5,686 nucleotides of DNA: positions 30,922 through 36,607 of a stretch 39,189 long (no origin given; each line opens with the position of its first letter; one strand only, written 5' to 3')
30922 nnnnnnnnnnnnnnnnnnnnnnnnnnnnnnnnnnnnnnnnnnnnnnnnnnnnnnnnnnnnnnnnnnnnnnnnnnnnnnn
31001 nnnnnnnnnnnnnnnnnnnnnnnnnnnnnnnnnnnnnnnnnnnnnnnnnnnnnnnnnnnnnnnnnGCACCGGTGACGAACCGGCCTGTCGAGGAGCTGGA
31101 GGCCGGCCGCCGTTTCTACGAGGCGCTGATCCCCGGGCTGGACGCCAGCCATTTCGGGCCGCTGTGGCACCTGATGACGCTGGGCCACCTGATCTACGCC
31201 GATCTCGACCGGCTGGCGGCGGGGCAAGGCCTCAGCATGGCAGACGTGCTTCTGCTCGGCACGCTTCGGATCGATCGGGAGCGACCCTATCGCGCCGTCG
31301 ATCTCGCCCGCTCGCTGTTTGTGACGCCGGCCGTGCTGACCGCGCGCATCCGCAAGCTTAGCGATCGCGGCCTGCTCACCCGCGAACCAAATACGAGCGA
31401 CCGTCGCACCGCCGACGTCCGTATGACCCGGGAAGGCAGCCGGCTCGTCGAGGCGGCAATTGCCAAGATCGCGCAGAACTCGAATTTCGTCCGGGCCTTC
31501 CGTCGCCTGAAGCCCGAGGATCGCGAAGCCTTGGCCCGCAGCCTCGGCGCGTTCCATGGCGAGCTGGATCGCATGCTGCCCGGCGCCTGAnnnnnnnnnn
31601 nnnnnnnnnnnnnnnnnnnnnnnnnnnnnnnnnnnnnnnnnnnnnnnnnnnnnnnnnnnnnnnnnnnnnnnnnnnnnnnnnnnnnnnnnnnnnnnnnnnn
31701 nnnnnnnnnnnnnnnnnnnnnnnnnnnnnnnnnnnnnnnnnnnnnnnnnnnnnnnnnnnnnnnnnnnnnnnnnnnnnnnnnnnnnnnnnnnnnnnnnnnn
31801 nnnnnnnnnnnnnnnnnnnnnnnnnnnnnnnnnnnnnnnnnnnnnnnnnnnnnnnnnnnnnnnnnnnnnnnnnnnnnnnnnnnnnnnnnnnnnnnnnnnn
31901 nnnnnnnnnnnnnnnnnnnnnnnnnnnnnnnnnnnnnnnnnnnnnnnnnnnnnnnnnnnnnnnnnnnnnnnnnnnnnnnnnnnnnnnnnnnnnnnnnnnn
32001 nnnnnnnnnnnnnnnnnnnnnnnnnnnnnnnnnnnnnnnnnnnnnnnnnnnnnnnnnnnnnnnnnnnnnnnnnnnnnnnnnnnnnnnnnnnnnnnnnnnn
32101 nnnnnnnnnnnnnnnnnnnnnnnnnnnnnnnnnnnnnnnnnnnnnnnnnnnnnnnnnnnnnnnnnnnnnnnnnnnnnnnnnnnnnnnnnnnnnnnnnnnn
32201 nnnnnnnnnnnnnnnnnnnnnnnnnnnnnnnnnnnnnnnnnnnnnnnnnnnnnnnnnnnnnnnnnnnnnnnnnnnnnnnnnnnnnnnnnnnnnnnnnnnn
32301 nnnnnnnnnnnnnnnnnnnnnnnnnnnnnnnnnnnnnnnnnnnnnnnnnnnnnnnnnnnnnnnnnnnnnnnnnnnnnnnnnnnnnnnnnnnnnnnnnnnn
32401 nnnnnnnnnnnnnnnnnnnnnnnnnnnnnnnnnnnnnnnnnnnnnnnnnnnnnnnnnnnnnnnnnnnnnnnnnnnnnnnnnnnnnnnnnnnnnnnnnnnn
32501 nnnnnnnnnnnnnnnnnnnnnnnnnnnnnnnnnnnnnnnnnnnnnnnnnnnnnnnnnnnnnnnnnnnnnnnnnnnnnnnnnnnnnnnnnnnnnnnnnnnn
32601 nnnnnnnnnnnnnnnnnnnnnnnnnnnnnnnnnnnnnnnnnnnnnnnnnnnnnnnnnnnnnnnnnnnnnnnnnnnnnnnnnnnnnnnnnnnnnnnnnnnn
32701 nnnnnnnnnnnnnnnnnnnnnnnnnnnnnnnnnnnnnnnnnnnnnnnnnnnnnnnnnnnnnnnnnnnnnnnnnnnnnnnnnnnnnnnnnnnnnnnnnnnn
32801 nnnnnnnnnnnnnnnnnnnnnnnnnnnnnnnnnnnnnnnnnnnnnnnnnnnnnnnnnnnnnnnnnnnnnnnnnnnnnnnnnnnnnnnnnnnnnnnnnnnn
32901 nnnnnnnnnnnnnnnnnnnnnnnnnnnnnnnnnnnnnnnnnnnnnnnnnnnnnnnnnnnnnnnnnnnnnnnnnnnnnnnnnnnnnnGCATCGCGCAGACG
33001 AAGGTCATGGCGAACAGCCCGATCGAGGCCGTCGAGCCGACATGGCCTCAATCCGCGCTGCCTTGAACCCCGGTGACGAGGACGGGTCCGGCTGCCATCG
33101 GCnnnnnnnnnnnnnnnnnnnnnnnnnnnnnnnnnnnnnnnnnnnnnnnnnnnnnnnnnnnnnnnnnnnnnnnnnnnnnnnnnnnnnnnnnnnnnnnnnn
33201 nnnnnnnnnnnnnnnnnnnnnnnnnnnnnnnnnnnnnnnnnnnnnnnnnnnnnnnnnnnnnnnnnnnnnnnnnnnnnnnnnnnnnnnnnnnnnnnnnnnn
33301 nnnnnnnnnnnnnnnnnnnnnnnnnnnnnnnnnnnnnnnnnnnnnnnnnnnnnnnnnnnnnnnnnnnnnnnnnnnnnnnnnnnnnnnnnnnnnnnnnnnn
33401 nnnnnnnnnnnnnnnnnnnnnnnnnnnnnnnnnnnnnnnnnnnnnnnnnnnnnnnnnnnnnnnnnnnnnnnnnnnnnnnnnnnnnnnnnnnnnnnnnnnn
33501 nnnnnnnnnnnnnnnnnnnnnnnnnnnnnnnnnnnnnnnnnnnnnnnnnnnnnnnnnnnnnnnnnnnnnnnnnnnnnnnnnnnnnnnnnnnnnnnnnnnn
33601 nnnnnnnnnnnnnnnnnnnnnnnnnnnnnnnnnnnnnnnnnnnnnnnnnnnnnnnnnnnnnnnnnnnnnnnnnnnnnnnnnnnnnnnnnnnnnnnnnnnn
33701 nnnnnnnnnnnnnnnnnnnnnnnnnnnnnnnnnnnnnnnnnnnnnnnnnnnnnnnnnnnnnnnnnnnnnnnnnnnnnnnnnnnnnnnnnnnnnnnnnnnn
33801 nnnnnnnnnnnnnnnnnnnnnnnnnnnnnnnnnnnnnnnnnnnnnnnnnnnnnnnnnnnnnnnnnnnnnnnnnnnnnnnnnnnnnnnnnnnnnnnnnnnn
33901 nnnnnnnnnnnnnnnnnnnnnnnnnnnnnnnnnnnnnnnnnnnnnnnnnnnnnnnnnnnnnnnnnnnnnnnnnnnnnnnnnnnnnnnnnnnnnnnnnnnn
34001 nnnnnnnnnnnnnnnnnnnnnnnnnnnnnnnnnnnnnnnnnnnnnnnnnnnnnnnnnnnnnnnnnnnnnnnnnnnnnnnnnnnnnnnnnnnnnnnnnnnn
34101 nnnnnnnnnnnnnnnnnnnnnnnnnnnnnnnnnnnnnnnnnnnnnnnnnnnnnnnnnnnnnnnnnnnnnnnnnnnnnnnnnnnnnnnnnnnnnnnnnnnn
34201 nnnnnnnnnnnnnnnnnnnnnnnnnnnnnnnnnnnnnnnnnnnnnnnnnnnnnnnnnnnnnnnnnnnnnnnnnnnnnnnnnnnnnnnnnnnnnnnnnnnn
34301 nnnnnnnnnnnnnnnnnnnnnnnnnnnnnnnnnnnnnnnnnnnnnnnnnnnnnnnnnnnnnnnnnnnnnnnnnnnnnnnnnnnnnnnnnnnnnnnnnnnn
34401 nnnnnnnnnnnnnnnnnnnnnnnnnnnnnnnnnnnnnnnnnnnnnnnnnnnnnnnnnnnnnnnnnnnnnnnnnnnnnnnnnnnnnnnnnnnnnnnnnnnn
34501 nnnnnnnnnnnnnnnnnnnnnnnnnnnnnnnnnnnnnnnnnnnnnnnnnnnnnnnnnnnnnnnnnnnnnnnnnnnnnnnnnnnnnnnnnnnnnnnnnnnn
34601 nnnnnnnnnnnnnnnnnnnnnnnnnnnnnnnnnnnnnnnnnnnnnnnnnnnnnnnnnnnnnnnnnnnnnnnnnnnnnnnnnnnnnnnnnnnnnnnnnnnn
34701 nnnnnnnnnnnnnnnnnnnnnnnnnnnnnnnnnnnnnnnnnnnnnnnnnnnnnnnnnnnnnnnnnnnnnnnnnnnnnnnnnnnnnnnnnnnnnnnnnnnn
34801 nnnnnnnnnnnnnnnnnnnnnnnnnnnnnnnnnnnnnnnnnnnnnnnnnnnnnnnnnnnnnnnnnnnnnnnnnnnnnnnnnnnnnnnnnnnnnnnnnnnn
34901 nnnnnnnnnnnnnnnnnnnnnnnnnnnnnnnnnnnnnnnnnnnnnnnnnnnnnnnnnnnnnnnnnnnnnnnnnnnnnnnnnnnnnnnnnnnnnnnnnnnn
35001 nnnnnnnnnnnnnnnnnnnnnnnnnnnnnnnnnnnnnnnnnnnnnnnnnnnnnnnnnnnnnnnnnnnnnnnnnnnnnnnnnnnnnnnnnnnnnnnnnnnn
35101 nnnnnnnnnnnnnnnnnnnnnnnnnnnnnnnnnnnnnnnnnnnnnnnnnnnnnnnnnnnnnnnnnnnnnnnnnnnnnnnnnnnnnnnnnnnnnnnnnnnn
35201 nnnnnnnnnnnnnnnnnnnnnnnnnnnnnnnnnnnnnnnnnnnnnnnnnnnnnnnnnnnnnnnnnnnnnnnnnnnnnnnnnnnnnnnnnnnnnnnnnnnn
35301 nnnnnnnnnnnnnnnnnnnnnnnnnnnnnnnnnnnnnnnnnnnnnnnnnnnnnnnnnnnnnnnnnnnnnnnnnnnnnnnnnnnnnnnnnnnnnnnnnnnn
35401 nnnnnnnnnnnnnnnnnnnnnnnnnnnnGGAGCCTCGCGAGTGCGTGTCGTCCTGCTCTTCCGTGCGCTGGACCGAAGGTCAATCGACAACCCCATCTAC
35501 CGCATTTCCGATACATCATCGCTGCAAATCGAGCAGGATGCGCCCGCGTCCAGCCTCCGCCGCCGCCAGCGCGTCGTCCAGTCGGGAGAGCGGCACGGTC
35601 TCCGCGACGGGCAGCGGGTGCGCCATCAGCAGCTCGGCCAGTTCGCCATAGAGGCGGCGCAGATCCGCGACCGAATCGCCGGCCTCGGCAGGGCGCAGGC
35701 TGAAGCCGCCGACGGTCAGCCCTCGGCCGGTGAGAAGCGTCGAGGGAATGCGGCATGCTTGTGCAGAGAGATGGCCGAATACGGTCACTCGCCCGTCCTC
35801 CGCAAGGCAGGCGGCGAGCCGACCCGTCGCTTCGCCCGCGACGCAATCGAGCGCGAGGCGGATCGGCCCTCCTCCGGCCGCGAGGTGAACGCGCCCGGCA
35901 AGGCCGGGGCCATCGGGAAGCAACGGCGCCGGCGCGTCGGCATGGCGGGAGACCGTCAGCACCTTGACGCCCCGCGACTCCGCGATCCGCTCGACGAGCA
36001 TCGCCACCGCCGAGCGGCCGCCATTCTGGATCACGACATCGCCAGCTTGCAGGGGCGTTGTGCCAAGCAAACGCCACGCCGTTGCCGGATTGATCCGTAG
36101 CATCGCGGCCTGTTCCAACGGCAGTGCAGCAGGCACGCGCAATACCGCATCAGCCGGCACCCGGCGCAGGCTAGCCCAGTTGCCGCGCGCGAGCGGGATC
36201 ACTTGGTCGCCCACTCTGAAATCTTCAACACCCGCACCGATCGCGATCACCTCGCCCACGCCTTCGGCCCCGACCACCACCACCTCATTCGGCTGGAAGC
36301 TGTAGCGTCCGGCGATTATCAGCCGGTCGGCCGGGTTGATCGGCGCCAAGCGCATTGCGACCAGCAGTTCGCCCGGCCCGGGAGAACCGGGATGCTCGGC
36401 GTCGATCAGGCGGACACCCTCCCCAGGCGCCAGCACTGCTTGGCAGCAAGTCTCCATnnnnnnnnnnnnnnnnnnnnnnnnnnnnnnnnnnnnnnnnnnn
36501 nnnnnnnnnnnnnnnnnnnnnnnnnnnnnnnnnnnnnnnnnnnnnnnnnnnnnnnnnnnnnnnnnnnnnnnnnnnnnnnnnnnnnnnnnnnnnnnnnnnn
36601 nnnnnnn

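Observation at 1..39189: Oxygenase-heavy steroid/bile-salt-type catabolic supercluster with no visible thiolase, aldolase or reductase partners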

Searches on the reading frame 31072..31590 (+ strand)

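Call 8: search_protein_families(library=pfam, proteins=[window:31072-31590:+])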
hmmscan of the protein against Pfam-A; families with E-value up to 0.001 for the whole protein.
window:31072-31590:+ (172 aa): 2 families
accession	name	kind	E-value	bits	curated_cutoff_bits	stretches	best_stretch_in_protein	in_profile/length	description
PF01047.28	MarR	-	5.7e-09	36.2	24.6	1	66-112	11-57/59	MarR family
PF12802.13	MarR_2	-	1.5e-06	28.7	27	1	53-112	2-60/61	MarR family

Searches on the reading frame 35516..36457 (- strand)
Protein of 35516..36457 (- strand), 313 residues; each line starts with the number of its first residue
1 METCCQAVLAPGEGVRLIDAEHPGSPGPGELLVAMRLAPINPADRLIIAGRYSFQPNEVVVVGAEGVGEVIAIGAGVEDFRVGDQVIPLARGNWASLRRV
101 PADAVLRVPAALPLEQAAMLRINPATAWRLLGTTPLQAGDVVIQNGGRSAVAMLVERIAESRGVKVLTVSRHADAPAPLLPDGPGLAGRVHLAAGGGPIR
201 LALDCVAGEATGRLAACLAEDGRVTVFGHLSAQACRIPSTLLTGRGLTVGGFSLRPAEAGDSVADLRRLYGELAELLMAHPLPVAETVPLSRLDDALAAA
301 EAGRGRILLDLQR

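Call 20: search_protein_families(library=ncbifam, proteins=[window:35516-36457:-], max_evalue=1e-10)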
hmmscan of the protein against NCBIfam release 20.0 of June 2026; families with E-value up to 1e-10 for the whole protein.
window:35516-36457:- (313 aa): 2 families
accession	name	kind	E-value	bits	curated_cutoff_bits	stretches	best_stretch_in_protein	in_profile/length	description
TIGR02824.1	quinone_pig3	subfamily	1.4e-25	90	296.8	1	24-172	23-173/325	putative NAD(P)H quinone oxidoreductase, PIG3 family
NF041183.1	Pks2_ls1_myc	equivalog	2.4e-13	47.9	2400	1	25-162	1429-1568/2086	sulfolipid-1 biosynthesis phthioceranic/hydroxyphthioceranic acid synthase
